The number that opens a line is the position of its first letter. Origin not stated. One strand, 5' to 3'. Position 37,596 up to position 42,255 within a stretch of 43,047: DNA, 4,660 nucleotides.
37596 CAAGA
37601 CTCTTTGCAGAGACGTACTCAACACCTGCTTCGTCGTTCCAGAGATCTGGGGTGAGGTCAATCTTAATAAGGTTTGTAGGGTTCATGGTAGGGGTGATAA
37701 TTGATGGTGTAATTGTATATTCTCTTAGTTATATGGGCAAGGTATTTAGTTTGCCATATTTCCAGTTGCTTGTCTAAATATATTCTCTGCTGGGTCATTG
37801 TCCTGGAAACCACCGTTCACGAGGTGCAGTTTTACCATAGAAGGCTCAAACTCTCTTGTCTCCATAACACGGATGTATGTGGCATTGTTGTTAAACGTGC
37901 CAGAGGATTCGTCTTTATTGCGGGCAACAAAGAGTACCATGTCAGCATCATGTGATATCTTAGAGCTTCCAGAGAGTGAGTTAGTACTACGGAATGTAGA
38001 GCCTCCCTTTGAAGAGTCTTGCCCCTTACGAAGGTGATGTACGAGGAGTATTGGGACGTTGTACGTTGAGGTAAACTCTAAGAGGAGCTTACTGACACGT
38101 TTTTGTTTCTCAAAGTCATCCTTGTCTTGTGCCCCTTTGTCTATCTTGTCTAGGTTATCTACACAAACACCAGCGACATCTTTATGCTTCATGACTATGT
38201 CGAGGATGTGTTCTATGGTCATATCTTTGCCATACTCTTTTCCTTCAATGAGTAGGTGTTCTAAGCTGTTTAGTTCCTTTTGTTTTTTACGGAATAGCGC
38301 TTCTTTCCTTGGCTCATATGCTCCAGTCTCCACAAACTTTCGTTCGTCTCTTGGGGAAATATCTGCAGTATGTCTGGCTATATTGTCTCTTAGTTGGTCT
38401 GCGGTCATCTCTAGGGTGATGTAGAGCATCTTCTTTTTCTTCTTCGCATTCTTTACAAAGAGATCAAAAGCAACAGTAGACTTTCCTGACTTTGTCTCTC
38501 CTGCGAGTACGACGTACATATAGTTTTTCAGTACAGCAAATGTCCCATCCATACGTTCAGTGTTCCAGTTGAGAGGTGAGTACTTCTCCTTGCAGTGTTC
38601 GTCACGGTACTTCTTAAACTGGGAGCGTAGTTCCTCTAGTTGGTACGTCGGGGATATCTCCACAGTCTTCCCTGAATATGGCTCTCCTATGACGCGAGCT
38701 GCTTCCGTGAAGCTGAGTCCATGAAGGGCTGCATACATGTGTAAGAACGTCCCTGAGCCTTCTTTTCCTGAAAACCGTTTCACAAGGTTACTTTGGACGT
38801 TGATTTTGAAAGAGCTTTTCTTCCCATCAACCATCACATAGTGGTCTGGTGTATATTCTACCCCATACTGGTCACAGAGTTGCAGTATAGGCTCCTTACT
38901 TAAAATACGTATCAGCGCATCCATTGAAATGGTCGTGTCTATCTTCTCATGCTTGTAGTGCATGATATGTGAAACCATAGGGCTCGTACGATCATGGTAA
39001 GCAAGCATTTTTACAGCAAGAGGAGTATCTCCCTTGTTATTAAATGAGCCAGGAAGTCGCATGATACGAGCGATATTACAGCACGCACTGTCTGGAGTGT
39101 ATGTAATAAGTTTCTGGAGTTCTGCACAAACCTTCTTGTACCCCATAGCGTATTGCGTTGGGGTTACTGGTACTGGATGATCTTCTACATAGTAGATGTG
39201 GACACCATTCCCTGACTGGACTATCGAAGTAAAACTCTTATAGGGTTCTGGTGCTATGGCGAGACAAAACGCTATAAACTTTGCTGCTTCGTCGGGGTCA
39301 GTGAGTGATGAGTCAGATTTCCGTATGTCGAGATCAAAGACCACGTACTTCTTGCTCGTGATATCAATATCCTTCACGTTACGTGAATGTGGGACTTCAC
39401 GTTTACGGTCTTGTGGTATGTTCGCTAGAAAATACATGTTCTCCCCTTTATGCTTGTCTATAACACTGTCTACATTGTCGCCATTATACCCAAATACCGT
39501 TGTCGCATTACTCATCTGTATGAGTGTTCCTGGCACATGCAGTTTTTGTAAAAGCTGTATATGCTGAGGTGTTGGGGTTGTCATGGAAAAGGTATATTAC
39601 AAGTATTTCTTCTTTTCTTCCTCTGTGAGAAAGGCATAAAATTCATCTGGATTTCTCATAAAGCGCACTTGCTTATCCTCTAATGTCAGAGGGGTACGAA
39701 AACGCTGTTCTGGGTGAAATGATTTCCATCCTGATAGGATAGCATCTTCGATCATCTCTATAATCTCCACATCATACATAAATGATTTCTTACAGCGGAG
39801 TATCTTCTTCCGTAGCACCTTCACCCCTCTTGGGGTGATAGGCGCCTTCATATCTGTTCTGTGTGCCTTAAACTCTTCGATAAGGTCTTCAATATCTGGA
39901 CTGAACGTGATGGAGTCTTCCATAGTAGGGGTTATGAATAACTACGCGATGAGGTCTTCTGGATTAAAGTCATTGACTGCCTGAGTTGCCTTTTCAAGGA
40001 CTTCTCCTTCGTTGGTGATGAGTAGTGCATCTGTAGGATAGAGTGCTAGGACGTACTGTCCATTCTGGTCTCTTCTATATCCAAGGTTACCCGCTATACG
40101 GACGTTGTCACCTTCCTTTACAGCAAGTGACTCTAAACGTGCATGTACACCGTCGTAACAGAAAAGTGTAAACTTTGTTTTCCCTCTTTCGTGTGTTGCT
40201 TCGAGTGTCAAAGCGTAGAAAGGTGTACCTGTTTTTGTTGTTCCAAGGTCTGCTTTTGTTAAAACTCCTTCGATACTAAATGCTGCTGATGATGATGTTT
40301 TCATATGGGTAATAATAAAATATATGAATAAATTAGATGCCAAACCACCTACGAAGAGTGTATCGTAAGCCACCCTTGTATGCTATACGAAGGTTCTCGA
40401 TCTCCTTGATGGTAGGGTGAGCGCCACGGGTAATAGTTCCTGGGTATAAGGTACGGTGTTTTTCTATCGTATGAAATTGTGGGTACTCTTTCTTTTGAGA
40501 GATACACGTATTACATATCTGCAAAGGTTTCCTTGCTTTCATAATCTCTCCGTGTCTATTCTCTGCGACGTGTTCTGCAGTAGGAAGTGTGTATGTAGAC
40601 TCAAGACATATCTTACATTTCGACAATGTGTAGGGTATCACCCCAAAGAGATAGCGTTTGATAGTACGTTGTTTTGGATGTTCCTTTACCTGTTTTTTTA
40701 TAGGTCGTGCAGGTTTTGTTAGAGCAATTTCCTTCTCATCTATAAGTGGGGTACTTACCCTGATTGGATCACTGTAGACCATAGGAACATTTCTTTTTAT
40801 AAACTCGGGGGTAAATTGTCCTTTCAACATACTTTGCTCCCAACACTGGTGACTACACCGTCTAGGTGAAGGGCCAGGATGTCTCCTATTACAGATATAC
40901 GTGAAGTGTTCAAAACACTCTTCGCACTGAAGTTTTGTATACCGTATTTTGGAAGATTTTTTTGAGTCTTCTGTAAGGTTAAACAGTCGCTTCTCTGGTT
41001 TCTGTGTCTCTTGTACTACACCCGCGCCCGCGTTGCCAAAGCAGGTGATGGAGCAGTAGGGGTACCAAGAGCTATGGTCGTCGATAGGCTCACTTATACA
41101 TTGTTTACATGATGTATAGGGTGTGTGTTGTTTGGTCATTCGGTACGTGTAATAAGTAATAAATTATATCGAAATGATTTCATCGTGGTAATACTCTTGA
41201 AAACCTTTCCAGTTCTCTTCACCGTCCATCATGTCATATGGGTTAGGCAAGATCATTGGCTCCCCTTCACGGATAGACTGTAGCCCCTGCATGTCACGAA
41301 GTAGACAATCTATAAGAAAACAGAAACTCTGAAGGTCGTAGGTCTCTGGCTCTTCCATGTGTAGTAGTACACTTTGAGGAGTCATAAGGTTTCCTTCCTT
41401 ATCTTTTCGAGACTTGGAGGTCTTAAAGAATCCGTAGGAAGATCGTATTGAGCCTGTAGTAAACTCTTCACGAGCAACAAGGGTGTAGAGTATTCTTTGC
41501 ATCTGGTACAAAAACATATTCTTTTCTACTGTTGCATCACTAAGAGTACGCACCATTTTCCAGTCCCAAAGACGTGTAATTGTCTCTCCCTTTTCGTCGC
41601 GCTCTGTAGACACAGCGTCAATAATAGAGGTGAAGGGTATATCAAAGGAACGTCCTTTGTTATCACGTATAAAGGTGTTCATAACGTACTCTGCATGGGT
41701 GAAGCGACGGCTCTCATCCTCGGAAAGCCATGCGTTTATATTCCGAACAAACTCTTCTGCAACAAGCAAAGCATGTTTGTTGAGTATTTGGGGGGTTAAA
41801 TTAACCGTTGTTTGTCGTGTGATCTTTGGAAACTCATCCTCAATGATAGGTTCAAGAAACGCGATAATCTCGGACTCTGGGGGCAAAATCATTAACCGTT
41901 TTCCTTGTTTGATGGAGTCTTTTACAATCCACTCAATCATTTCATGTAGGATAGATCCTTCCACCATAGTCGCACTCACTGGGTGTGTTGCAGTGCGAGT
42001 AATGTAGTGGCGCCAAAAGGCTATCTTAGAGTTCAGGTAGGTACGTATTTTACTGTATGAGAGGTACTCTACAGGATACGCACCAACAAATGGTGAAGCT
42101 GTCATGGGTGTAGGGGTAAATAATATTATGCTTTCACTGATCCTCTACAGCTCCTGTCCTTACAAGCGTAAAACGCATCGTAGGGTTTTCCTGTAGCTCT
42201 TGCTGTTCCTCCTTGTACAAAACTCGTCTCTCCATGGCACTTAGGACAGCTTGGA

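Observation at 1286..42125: Oriented TA-rich + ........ (G-free, C/A-rich) element abutting the start codons of the leftward genes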

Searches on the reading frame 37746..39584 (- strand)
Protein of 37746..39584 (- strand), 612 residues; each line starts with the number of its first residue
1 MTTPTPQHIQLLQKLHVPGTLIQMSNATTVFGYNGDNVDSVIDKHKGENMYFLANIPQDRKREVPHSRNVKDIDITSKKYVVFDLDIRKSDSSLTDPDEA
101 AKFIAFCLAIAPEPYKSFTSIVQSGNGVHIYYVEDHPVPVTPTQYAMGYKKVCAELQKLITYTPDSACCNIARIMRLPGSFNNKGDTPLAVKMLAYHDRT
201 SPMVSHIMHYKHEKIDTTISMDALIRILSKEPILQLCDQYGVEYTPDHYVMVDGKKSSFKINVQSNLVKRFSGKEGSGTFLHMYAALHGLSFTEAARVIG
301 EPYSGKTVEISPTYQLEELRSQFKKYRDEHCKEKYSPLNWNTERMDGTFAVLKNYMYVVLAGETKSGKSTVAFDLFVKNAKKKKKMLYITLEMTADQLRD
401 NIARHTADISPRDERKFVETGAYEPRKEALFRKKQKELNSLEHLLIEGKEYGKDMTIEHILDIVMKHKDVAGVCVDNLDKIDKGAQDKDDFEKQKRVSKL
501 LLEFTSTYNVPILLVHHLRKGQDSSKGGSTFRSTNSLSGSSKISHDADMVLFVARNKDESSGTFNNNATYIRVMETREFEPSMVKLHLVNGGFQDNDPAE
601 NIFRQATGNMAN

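Call 8: search_protein_families(library=pfam, proteins=[window:37746-39584:-], max_evalue=0.01)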
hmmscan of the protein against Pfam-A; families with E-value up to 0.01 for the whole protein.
window:37746-39584:- (612 aa): 6 families
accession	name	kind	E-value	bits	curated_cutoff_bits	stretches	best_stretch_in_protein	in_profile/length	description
PF03796.21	DnaB_C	-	4.4e-17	62.8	27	1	343-587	7-245/255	DnaB-like helicase C terminal domain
PF13481.12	AAA_25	-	3.2e-13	50.2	27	1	328-523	12-195/195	AAA domain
PF06745.19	ATPase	-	1.6e-06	28.1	26.6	1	355-445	19-111/231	KaiC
PF20720.3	nSTAND3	-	0.00012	22.2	27.2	1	342-398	4-57/155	Novel STAND NTPase 3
PF13479.12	AAA_24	-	0.00059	20.2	27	1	358-576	5-183/195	AAA domain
PF13173.12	AAA_14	-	0.0069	16.8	27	0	357-401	4-48/129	AAA domain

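Call 10: find_related_loci(query=window:37746-39584:-, collection=viral_contigs, flank=10000)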
Query window:37746-39584:- (612 aa) in viral_contigs; peptide patterns used: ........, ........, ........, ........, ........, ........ (x = any residue, [..] = any of these).
2 stretches matched a pattern, but none encodes a relative of the query by tblastn (E <= 1e-3).

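Call 11: find_homologous_proteins(query=window:37746-39584:-)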
Query window:37746-39584:- (612 aa): 11 proteins with E <= 0.001 among 8000 candidates.
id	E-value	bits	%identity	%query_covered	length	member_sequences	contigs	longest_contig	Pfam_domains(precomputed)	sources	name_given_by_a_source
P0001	0.0e+0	1397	100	100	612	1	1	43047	PF06745.20,PF03796.22,PF13481.13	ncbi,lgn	-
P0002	3.7e-198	678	52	98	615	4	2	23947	PF03796.22,PF13481.13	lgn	-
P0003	7.9e-197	674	53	98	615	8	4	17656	PF06745.20,PF03796.22,PF13481.13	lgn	-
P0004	3.1e-170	586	47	97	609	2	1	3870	PF06745.20,PF03796.22,PF13481.13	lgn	-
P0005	1.1e-137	478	41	97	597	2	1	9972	PF03796.22,PF13481.13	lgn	-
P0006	2.0e-120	421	38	97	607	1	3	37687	PF06745.20,PF03796.22,PF01807.26,PF13481.13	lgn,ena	-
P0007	9.1e-116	406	38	97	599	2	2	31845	PF06745.20,PF03796.22,PF13481.13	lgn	-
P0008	7.6e-115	403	37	96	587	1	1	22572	PF06745.20,PF03796.22,PF13481.13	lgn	-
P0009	3.7e-11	61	37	23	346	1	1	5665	-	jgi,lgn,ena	-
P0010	1.7e-9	55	38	23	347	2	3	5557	-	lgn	-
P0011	1.0e-8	53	35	23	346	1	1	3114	-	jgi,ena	-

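Call 12: find_encoding_contigs(protein=P0001, flank=2000, max_places=3)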
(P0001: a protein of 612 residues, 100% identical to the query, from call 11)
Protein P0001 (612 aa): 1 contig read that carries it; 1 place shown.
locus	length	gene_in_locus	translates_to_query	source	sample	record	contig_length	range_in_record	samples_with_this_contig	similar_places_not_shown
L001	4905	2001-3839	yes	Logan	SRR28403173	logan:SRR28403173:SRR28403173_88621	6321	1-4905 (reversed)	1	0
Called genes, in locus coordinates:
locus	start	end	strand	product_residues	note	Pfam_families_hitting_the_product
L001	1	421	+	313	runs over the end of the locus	PF12705:PDDEXK_1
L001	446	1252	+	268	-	-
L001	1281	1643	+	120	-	-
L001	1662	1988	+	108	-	-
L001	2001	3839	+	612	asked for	PF13481:AAA_25, PF03796:DnaB_C, PF06745:ATPase (weak)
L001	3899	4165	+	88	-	-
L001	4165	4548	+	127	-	-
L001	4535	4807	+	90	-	-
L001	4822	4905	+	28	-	?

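Call 13: find_encoding_contigs(protein=P0002, flank=10000, max_places=3)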
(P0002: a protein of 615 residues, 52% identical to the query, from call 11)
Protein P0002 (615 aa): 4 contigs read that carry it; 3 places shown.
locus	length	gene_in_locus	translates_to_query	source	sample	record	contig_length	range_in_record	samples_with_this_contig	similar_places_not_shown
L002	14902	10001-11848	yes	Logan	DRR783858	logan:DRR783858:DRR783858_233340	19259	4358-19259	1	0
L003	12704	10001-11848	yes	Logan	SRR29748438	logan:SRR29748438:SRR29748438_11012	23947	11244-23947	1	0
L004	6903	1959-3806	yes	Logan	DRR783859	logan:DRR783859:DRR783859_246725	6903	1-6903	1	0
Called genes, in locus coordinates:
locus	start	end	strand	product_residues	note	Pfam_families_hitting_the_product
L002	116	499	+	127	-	-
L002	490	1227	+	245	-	-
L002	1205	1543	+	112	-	-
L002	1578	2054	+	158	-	-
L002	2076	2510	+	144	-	-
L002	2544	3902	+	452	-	PF00004:AAA (weak), PF07726:AAA_3 (weak), PF07728:AAA_5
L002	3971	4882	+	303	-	-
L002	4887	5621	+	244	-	-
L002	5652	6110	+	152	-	-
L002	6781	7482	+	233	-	-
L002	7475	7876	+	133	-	-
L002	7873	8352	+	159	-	-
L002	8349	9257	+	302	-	PF12705:PDDEXK_1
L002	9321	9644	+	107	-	-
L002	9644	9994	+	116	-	-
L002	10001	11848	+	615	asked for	PF03796:DnaB_C, PF13481:AAA_25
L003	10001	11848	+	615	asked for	PF03796:DnaB_C, PF13481:AAA_25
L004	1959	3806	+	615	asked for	PF03796:DnaB_C, PF13481:AAA_25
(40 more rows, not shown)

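Call 14: find_encoding_contigs(protein=P0003, flank=10000, max_places=3)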
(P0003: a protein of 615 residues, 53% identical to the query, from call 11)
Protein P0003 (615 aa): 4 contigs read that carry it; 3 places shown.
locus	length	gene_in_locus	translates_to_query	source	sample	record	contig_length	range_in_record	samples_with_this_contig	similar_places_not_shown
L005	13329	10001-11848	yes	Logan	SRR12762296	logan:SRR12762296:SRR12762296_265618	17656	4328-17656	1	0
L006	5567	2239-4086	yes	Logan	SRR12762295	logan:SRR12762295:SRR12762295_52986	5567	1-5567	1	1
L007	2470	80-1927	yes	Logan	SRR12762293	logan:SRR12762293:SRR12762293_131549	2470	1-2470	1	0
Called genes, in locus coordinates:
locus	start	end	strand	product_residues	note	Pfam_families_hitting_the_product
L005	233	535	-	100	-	-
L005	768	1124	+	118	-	-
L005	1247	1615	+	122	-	-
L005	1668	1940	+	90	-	-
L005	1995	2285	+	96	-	-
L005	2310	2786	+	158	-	-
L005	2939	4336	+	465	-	PF00004:AAA (faint), PF07726:AAA_3 (weak), PF07728:AAA_5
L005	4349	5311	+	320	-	-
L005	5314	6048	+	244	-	-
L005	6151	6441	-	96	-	-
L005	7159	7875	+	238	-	-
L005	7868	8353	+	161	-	-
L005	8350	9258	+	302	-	PF12705:PDDEXK_1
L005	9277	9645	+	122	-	-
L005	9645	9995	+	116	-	-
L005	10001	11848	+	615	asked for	PF03796:DnaB_C, PF06745:ATPase (faint), PF13481:AAA_25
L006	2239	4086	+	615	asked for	PF03796:DnaB_C, PF06745:ATPase (faint), PF13481:AAA_25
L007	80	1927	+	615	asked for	PF03796:DnaB_C, PF06745:ATPase (faint), PF13481:AAA_25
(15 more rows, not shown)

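Call 16: find_encoding_contigs(protein=P0006, flank=10000, max_places=2)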
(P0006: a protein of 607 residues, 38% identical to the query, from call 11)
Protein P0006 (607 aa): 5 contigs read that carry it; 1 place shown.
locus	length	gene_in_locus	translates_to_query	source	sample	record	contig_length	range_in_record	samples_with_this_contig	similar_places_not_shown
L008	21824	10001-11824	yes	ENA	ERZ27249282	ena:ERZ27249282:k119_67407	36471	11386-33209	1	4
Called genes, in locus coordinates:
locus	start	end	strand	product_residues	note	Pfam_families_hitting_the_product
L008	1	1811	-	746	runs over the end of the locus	PF03237:Terminase_6N (faint), PF14890:Intein_splicing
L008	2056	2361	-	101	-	-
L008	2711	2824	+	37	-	-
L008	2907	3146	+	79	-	-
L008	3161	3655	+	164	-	-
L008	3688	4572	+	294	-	PF12775:AAA_7 (faint), PF00004:AAA (weak), PF07726:AAA_3, PF07728:AAA_5, PF13401:AAA_22 (weak)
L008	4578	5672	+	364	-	PF11775:CobT_C (faint)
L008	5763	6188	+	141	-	-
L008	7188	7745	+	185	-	-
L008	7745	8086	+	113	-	-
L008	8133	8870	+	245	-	PF12705:PDDEXK_1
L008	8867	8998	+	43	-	-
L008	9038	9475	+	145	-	PF00436:SSB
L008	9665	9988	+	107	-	-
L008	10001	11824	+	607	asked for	PF01807:Zn_ribbon_DnaG (faint), PF03796:DnaB_C, PF06745:ATPase, PF13481:AAA_25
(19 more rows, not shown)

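Call 17: find_encoding_contigs(protein=P0007, flank=10000, max_places=2)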
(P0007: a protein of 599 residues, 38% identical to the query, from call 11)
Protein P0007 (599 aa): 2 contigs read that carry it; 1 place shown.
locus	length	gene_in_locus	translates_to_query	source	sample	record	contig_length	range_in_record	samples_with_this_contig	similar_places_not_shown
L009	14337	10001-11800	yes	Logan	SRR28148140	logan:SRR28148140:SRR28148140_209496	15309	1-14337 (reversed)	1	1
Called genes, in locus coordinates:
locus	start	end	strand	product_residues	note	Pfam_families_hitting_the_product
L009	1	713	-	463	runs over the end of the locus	PF04466:Terminase_3 (weak)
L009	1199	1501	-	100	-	-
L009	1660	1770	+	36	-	-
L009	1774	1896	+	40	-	-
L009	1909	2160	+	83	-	-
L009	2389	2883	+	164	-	-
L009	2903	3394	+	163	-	-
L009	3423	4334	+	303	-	PF07726:AAA_3, PF07728:AAA_5, PF13173:AAA_14 (faint)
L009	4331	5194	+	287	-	-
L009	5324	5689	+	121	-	-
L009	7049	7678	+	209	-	PF04098:Rad52_Rad22 (weak)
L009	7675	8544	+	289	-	PF12705:PDDEXK_1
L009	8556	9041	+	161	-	PF00436:SSB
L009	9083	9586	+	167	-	-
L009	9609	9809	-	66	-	-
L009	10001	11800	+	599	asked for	PF03796:DnaB_C, PF06745:ATPase, PF13481:AAA_25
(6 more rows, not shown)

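Call 21: find_related_loci(query=A1, collection=genome_contigs, flank=10000)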
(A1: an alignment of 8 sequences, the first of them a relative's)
Query A1 (612 aa) in genome_contigs; peptide patterns used: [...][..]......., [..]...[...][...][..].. (x = any residue, [..] = any of these).
217 stretches matched a pattern, but none encodes a relative of the query by tblastn (E <= 1e-3).

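Call 22: find_related_loci(query=A1, collection=viral_contigs, flank=10000)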
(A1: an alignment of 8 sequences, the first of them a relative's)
Query A1 (612 aa) in viral_contigs; peptide patterns used: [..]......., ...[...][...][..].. (x = any residue, [..] = any of these).
90 stretches matched a pattern; 3 encode a relative of the query (tblastn E <= 1e-3); 3 distinct loci.
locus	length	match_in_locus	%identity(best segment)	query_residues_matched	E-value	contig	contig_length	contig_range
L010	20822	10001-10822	54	329-603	7e-88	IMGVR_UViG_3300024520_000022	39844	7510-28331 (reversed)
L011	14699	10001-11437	26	47-555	1e-34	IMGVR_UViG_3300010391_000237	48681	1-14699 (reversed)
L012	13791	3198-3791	23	353-555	9e-6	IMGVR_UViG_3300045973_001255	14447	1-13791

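Call 25: search_dna_similar(query=window:37746-39584:-, collection=phages, mode=protein, max_rows=15)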
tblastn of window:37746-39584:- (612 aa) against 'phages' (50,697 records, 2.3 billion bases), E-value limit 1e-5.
Records with a match: 1; places in all: 1; records where one place covers at least 80% of the query: 0.
Best place of each record, by identity: <60% 1.
By first word of the organism name: Bacteriophage 1.
By host as written in the record: - 1.
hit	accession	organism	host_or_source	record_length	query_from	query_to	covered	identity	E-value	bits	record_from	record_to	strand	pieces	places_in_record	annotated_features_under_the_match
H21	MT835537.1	Bacteriophage sp.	human fecal samples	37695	359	588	38%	26.6%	2e-6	57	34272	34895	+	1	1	record has no annotation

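Call 74: find_related_loci(query=A2, collection=genome_contigs, flank=6000)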
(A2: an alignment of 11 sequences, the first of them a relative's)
Query A2 (255 aa) in genome_contigs; peptide patterns used: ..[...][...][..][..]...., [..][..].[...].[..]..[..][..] (x = any residue, [..] = any of these).
116 stretches matched a pattern; 4 encode a relative of the query (tblastn E <= 1e-3); 4 distinct loci.
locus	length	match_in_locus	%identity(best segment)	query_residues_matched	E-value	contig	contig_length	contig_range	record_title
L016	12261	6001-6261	37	66-156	7e-14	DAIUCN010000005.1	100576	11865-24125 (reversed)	MAG TPA_asm: Prosthecobacter sp. isolate CTOTU10748 NODE_64_length_100576_cov_25.263736, whole genome shotgun sequence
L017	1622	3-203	43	101-167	3e-13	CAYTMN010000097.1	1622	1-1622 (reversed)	MAG TPA_asm: uncultured Candidatus Peribacteria bacterium isolate SRP285395_co1_5 genome assembly, contig: NODE_158862_l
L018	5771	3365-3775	30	51-194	5e-10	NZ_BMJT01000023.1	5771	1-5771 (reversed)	Lysinibacillus alkalisoli strain CGMCC 1.15760 sequence23, whole genome shotgun sequence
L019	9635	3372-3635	33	61-150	2e-8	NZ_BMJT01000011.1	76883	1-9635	Lysinibacillus alkalisoli strain CGMCC 1.15760 sequence11, whole genome shotgun sequence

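Call 93: find_related_loci(query=A1, collection=metagenome_contigs, flank=10000)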
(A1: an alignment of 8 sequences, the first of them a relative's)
Query A1 (612 aa) in metagenome_contigs; peptide patterns used: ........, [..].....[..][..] (x = any residue, [..] = any of these).
600 stretches matched a pattern (row limit reached: there are more); 3 encode a relative of the query (tblastn E <= 1e-3); 3 distinct loci.
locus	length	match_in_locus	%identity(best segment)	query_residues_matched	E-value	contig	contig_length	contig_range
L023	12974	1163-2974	53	10-609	0e+0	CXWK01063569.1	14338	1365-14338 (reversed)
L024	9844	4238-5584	27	170-600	5e-37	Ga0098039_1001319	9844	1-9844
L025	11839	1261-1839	23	358-555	2e-7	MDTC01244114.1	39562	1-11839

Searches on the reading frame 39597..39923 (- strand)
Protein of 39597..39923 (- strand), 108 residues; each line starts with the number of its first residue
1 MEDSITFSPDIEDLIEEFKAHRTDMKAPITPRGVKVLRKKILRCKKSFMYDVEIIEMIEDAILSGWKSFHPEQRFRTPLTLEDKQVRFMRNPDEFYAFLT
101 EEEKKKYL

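Call 65: search_protein_families(library=pfam, proteins=[window:39597-39923:-], max_evalue=0.01)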
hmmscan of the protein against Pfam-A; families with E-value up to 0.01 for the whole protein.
window:39597-39923:- (108 aa): 1 family
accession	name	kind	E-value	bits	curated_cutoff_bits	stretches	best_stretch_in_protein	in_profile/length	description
PF07619.16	DUF1581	-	0.0036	17.9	27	0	54-74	57-77/84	Protein of unknown function (DUF1581)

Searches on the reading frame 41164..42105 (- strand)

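Call 8: search_protein_families(library=pfam, proteins=[window:41164-42105:-], max_evalue=0.01)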
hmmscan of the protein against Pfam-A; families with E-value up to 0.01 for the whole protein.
window:41164-42105:- (313 aa): 1 family
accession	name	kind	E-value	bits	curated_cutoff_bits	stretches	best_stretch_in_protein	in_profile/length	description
PF12705.13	PDDEXK_1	-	4.9e-14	53.3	22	1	15-236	2-198/247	PD-(D/E)XK nuclease superfamily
